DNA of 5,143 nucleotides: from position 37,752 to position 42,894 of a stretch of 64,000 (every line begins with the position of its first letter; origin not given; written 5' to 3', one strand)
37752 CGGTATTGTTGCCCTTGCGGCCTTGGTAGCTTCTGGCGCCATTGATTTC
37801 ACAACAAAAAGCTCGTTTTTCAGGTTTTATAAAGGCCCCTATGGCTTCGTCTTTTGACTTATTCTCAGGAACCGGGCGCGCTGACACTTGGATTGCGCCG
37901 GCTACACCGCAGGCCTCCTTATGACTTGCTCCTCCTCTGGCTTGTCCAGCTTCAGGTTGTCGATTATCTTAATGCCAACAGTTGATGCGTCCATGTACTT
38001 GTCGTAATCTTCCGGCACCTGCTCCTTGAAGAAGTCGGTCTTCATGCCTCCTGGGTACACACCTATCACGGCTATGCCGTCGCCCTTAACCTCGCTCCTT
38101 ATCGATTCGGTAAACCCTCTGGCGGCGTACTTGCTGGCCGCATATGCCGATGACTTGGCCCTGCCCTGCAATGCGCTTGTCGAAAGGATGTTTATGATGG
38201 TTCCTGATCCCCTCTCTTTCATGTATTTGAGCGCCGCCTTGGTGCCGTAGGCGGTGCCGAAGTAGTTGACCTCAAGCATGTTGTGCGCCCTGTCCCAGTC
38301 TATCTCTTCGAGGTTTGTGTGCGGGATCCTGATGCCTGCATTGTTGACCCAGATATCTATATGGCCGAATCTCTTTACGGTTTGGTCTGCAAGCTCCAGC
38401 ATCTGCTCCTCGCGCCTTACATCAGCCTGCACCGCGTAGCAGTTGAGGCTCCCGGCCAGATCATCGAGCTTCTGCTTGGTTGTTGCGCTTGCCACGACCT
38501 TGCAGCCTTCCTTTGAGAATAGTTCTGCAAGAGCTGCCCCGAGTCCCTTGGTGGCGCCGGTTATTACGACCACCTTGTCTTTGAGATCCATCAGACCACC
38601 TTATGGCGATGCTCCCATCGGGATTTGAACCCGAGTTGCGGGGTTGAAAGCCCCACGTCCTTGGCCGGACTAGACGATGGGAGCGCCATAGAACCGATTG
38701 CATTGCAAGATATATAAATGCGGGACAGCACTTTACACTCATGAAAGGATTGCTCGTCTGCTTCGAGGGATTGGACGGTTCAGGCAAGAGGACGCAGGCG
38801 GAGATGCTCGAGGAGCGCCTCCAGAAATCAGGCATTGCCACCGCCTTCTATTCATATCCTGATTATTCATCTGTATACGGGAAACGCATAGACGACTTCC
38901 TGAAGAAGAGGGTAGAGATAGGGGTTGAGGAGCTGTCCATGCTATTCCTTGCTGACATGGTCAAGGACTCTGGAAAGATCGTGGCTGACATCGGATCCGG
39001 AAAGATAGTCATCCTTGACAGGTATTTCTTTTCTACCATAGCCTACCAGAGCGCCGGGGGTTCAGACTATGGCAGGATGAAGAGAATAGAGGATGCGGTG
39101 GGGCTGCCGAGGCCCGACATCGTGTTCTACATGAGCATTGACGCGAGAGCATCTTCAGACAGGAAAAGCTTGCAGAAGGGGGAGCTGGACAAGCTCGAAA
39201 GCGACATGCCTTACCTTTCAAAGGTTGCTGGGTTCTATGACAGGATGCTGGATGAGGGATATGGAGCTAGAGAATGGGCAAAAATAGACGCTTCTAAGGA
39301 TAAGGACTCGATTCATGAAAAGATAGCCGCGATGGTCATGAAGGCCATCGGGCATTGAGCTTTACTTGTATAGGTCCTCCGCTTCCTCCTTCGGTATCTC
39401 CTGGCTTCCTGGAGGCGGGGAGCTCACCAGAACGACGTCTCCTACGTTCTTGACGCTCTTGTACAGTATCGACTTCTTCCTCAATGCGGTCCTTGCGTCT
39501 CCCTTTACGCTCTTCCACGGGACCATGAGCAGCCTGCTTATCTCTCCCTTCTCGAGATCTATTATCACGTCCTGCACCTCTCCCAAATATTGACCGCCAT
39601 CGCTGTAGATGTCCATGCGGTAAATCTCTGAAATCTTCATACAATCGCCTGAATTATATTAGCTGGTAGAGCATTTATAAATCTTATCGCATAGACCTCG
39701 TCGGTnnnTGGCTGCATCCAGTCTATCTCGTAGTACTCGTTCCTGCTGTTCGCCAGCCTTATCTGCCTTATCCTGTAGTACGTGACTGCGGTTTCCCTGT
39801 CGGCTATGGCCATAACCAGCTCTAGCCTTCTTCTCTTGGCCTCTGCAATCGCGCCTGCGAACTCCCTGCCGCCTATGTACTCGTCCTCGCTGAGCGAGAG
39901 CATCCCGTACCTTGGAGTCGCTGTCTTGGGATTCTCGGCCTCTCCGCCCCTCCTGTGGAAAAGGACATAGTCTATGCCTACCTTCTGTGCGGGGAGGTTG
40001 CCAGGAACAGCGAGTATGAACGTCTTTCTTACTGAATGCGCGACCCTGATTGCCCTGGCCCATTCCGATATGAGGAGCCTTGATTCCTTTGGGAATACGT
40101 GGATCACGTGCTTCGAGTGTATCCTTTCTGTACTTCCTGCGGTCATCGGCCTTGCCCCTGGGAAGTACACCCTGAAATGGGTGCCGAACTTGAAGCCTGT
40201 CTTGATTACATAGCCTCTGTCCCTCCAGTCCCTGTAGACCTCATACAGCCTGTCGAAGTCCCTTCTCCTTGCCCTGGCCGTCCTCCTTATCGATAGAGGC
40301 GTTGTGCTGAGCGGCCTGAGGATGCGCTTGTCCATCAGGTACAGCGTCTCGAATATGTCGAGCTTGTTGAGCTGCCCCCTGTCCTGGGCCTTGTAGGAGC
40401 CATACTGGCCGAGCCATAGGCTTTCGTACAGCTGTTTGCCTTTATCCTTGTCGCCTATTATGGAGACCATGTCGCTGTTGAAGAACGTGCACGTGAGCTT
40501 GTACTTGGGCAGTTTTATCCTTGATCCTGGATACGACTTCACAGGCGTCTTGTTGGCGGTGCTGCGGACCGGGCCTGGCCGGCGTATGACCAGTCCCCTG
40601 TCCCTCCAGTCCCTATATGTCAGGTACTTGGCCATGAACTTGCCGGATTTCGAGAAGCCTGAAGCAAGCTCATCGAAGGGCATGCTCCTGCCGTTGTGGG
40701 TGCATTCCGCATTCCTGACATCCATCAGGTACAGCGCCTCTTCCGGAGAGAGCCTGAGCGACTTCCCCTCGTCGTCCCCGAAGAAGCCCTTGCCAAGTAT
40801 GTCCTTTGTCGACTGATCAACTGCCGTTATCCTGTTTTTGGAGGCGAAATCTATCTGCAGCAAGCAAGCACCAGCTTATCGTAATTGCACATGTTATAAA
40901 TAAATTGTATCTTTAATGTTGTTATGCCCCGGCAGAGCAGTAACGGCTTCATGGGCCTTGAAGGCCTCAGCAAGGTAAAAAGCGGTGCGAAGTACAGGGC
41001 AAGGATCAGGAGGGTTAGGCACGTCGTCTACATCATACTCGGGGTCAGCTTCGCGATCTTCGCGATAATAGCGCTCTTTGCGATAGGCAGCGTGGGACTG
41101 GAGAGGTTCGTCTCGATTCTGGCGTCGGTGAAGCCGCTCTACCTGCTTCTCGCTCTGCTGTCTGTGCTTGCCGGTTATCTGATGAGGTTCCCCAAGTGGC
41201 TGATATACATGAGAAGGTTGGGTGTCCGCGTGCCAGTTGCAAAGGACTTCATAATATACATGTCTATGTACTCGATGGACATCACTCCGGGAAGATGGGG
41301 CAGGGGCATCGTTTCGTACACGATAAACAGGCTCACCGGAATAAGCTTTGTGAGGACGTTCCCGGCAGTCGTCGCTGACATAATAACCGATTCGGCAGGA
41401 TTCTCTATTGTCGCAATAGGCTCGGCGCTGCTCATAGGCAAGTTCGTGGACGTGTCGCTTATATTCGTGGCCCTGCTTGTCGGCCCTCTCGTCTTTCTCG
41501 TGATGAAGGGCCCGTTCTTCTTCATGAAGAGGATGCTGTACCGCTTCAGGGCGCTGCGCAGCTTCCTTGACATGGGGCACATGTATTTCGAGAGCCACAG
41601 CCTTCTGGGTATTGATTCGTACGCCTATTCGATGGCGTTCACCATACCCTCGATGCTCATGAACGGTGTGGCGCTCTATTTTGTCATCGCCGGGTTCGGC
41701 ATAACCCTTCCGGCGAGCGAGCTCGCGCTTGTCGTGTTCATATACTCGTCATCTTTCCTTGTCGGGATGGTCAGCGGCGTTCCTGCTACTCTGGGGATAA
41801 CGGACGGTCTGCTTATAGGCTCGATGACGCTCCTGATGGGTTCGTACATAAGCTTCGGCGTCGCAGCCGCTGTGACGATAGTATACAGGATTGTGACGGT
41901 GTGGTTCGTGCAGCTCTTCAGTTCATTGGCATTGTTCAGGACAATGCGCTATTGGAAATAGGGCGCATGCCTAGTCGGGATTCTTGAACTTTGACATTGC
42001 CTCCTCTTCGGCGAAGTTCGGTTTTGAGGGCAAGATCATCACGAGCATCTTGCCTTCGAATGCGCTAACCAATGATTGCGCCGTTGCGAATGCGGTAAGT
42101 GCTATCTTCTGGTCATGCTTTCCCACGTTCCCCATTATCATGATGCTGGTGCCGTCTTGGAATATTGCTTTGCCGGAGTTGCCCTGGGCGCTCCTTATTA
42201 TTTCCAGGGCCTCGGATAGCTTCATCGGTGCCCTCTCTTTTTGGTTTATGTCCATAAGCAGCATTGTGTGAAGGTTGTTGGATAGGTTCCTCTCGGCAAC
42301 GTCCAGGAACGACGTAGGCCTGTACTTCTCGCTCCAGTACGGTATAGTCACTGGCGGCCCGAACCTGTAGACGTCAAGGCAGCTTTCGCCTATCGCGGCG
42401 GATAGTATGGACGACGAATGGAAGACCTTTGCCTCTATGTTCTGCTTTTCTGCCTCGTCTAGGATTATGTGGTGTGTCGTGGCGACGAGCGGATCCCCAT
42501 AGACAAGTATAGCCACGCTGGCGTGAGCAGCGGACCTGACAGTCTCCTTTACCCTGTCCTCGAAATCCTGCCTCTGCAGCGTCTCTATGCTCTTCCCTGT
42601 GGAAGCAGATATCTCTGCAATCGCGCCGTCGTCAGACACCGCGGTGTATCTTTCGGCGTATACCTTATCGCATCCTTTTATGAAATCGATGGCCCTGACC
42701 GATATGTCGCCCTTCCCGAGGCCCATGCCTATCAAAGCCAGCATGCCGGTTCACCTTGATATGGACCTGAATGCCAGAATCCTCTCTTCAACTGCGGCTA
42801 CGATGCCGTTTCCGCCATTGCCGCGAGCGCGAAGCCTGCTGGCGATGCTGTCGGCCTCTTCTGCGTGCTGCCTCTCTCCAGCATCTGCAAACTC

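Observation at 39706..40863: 385-aa tRNA-splicing endonuclease with an apparent three-unit (N-domain + full catalytic unit + extra C-domain) architecture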

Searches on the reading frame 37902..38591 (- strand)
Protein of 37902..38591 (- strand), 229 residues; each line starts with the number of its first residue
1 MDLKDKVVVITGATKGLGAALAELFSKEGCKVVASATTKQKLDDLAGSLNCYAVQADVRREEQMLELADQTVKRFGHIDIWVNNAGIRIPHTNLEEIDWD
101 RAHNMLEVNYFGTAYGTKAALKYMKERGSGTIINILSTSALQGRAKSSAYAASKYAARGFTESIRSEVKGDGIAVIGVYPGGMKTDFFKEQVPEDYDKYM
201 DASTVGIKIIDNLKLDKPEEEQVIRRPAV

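Call 49: search_protein_families(library=pfam, proteins=[window:37902-38591:-], max_evalue=0.001)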
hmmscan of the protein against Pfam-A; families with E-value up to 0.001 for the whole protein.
window:37902-38591:- (229 aa): 3 families
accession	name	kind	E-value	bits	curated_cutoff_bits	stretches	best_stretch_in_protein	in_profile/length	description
PF00106.31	adh_short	-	3.8e-51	173.8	26.6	1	6-192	1-191/195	short chain dehydrogenase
PF13561.12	adh_short_C2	-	3.6e-36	125.4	27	1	12-193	1-185/236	Enoyl-(Acyl carrier protein) reductase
PF08659.16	KR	-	5.4e-06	26.9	22.6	1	8-166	3-165/180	KR domain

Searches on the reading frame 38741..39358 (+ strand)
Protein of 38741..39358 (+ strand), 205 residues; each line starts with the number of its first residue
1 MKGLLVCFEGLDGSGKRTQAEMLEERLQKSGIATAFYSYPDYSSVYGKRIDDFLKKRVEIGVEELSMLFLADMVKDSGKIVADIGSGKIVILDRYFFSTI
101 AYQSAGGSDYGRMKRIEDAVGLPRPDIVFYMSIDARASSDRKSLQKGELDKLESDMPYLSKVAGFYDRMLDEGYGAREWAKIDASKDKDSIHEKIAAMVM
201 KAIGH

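Call 49: search_protein_families(library=pfam, proteins=[window:38741-39358:+], max_evalue=0.001)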
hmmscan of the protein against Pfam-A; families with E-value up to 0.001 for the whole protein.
window:38741-39358:+ (205 aa): 2 families
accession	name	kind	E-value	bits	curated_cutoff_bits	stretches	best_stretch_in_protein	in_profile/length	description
PF02223.23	Thymidylate_kin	-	2e-34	119.3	27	1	8-195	1-185/185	Thymidylate kinase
PF13521.12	AAA_28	-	6.6e-05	23.6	27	1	6-141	2-126/164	AAA domain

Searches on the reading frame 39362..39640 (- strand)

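Call 49: search_protein_families(library=pfam, proteins=[window:39362-39640:-], max_evalue=0.001)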
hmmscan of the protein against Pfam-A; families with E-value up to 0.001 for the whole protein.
window:39362-39640:- (92 aa): 1 family
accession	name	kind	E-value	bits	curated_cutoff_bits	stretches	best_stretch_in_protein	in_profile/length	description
PF05239.21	PRC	-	1.9e-07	31.4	21.2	1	2-38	5-41/78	PRC-barrel domain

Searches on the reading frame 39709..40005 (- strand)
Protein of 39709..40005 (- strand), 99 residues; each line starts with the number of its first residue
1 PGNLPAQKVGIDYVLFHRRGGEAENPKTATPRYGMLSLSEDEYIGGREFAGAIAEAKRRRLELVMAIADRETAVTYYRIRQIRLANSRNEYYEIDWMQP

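Call 23: search_solved_structures(query=A2, max_evalue=10, show_alignments=4)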
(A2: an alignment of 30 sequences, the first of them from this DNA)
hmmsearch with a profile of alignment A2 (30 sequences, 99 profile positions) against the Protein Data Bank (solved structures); distinct sequences matched with E-value up to 10: 8.
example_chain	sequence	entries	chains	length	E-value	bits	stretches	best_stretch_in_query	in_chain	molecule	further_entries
4fz2_A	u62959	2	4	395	3.6e-43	149.2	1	1-99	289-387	tRNA intron endonuclease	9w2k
2zyz_A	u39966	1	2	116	0.0021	21.6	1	29-86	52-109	Putative uncharacterized protein PAE0789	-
3iey_B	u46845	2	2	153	0.013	19.1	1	33-83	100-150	NEQ261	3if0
1a79_A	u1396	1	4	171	0.06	17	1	10-81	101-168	TRNA ENDONUCLEASE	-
5x89_A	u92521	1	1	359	0.66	13.6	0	44-83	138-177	EndA-like protein,tRNA-splicing endonuclease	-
1r0v_A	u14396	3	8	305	0.94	13.1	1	39-90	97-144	tRNA-intron endonuclease | Putative tRNA-intron endonuclease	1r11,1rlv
2gjw_A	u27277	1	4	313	0.97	13.1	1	39-90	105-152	tRNA-splicing endonuclease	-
3p1y_A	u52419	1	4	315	0.99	13.1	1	39-90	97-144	tRNA-splicing endonuclease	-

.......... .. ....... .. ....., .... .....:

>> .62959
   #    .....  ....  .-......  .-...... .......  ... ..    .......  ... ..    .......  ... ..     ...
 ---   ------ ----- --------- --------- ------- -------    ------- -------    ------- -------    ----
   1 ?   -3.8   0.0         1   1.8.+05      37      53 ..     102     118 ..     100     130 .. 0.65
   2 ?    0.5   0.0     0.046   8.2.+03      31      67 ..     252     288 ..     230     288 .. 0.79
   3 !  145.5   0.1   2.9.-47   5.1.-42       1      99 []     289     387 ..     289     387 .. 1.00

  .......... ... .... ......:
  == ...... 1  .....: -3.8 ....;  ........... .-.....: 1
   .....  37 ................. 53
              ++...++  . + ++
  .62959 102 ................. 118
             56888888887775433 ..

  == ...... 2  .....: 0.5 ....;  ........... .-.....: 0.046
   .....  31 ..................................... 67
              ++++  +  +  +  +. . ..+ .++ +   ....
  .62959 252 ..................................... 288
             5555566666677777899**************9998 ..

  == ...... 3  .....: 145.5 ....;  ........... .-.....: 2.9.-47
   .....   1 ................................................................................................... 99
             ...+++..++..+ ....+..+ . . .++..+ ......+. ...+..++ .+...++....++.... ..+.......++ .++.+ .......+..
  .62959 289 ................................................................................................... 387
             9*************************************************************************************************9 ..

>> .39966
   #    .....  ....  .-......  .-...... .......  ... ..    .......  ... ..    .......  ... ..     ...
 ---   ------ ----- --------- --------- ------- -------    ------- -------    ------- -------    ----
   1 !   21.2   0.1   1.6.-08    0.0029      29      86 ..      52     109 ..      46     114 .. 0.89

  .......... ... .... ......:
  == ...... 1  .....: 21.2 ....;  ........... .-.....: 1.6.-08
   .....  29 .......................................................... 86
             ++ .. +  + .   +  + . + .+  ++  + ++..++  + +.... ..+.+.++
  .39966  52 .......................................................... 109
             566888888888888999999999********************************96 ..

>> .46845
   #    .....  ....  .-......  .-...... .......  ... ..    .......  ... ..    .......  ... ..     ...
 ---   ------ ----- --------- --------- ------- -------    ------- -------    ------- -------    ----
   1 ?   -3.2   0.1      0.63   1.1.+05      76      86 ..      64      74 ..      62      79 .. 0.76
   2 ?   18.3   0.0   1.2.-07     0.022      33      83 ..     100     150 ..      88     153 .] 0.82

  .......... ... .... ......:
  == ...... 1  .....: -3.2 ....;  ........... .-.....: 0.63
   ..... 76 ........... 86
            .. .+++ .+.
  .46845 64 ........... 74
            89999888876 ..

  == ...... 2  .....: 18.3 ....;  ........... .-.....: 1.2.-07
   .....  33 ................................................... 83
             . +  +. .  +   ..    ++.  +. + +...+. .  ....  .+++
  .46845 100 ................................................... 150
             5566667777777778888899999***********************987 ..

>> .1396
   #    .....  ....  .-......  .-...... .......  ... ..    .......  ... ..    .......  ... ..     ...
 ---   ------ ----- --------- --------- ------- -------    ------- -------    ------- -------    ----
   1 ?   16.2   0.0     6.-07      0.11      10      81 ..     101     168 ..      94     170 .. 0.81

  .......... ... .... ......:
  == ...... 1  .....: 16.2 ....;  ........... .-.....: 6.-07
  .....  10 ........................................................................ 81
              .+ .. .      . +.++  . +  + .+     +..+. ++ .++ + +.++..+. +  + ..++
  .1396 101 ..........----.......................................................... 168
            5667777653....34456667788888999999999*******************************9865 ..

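Call 24: search_protein_families(library=pfam, proteins=[window:39709-40005:-], max_evalue=10)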
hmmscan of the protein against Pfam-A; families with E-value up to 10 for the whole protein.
seq(99 aa): 1 family
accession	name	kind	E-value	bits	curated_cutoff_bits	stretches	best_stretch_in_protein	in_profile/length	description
PF01974.23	tRNA_int_endo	-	0.0023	18.4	27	1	10-76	25-85/85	tRNA intron endonuclease, catalytic C-terminal domain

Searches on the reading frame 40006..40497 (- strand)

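Call 24: search_protein_families(library=pfam, proteins=[window:40006-40497:-], max_evalue=10)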
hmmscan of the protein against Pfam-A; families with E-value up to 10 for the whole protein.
seq(164 aa): 2 families
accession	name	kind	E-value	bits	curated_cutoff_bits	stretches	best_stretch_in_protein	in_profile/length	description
PF01974.23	tRNA_int_endo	-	3.3e-23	82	27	1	81-164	1-76/85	tRNA intron endonuclease, catalytic C-terminal domain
PF02778.19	tRNA_int_endo_N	-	0.0045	16.9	21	1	13-61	11-53/67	tRNA intron endonuclease, N-terminal domain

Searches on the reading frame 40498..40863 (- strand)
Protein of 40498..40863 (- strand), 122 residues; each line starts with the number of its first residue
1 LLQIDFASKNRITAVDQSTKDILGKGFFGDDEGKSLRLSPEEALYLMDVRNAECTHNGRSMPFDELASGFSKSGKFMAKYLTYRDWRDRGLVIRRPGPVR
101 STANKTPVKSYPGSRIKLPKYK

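Call 24: search_protein_families(library=pfam, proteins=[window:40498-40863:-], max_evalue=10)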
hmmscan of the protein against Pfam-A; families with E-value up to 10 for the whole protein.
seq(122 aa): 3 families
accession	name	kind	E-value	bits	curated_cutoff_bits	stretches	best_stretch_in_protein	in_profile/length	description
PF02778.19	tRNA_int_endo_N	-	1.1e-09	38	21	1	11-66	9-66/67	tRNA intron endonuclease, N-terminal domain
PF12928.12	tRNA_int_end_N2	-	0.0022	18.5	24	1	29-52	41-65/69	tRNA-splicing endonuclease subunit sen54 N-term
PF01974.23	tRNA_int_endo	-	0.16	12.5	27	1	76-94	1-19/85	tRNA intron endonuclease, catalytic C-terminal domain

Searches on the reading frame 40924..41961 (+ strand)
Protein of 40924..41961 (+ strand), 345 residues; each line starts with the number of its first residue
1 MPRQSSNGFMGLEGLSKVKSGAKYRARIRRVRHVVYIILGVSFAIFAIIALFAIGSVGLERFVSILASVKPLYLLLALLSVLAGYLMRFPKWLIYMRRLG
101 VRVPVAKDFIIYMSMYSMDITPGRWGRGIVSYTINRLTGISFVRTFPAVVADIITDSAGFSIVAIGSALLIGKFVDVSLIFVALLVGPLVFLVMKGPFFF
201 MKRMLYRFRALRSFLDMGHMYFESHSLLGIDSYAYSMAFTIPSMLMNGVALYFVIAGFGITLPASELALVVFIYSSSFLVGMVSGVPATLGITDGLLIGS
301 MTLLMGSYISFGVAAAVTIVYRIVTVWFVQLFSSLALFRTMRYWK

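Call 49: search_protein_families(library=pfam, proteins=[window:40924-41961:+], max_evalue=0.001)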
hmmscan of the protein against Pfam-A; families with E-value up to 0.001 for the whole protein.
window:40924-41961:+ (345 aa): 1 family
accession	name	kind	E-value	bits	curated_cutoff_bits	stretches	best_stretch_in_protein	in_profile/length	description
PF03706.18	LPG_synthase_TM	-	1.3e-22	81.1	33.4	1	41-331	3-300/302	Lysylphosphatidylglycerol synthase TM region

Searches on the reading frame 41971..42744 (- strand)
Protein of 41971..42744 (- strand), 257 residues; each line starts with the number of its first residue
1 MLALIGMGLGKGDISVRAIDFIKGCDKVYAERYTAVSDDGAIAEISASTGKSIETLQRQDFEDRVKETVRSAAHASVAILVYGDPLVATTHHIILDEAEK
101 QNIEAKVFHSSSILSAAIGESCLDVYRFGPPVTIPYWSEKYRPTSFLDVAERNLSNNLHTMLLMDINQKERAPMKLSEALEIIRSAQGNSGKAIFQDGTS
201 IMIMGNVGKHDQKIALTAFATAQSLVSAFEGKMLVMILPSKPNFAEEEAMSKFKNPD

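Call 49: search_protein_families(library=pfam, proteins=[window:41971-42744:-], max_evalue=0.001)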
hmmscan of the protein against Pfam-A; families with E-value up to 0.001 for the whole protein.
window:41971-42744:- (257 aa): 1 family
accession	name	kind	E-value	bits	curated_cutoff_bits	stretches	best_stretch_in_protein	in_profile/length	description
PF00590.25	TP_methylase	-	1.3e-17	64.9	27.8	1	1-217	1-206/212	Tetrapyrrole (Corrin/Porphyrin) Methylases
